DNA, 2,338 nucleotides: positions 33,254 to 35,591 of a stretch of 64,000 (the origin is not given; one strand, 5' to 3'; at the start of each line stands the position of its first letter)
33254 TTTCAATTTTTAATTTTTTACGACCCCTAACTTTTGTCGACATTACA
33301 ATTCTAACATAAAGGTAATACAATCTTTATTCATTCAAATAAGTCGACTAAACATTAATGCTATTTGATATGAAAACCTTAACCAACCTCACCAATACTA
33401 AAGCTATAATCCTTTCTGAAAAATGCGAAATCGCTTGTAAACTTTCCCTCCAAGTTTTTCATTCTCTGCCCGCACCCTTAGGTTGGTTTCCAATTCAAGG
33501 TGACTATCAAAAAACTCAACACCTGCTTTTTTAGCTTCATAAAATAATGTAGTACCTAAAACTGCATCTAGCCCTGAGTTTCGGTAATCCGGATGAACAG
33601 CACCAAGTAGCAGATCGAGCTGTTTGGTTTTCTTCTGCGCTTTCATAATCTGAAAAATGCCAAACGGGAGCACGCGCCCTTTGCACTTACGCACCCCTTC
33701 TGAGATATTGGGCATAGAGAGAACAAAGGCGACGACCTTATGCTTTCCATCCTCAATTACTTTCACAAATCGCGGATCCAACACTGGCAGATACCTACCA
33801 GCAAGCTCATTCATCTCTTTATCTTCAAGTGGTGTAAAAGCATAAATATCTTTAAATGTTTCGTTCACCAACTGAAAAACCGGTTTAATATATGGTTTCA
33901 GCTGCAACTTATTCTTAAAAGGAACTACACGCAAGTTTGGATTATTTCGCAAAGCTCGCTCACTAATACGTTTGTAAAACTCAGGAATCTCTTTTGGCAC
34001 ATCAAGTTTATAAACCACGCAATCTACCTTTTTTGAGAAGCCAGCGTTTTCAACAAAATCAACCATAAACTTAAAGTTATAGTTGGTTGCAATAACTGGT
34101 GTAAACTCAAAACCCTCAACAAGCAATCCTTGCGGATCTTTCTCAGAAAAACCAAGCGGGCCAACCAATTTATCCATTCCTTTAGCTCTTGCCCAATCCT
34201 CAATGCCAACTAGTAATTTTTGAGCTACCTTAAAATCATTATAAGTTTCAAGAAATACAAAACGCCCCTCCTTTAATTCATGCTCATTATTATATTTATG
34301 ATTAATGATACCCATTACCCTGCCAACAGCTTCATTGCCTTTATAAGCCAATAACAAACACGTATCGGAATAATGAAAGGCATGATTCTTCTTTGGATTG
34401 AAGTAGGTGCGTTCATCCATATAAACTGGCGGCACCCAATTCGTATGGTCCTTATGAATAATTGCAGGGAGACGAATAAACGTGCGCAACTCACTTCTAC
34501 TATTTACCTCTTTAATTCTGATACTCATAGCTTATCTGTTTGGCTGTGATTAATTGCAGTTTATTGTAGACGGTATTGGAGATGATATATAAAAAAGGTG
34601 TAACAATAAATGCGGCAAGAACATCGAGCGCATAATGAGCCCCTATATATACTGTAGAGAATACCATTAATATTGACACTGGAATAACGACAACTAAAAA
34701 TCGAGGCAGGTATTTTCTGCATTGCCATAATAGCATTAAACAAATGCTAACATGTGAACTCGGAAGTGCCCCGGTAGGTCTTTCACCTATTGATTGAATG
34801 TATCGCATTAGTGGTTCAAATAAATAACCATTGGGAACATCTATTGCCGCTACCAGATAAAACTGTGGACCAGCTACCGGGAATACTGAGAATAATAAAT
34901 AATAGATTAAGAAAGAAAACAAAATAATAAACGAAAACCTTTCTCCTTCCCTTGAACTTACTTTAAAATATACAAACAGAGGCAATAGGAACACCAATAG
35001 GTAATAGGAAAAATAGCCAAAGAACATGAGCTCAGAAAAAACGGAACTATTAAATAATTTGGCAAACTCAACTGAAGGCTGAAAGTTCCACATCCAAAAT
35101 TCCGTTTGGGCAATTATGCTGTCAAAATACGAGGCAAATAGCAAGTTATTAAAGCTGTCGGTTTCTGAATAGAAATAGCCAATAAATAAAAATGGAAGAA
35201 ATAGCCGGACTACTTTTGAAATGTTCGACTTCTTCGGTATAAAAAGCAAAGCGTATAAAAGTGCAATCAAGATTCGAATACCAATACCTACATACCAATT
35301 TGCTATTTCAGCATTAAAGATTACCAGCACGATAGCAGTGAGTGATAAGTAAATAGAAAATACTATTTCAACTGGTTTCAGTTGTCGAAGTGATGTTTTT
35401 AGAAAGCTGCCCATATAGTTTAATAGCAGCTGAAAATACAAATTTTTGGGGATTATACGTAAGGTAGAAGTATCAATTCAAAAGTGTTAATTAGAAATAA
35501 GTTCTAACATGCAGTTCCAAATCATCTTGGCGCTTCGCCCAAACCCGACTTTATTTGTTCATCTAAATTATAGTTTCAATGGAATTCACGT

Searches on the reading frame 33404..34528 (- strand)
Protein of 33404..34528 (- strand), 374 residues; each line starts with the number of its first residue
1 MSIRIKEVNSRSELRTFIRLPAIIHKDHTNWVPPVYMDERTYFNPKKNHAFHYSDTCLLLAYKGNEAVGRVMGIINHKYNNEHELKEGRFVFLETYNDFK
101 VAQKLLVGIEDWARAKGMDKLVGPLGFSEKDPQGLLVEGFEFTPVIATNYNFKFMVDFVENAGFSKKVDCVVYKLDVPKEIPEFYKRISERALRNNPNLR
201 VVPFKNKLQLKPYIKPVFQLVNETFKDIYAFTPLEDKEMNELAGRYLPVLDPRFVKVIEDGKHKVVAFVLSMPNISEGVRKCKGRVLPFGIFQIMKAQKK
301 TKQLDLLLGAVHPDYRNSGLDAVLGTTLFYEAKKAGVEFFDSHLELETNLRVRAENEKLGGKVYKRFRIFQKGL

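Call 58: search_protein_families(library=pfam, proteins=[window:33404-34528:-], max_evalue=0.00001)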
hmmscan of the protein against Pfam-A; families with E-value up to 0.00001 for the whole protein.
window:33404-34528:- (374 aa): 1 family
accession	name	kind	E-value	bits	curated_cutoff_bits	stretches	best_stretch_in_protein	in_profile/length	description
PF00583.31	Acetyltransf_1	-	1.3e-06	29.1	20.7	0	44-121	22-96/116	Acetyltransferase (GNAT) family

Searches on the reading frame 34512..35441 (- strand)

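Call 58: search_protein_families(library=pfam, proteins=[window:34512-35441:-], max_evalue=0.00001)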
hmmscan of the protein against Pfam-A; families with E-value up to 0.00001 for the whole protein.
window:34512-35441:- (309 aa): 1 family
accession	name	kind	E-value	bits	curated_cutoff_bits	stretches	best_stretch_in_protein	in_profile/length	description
PF14378.12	PAP2_3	-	2.1e-15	57.5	27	1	132-281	25-184/190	PAP2 superfamily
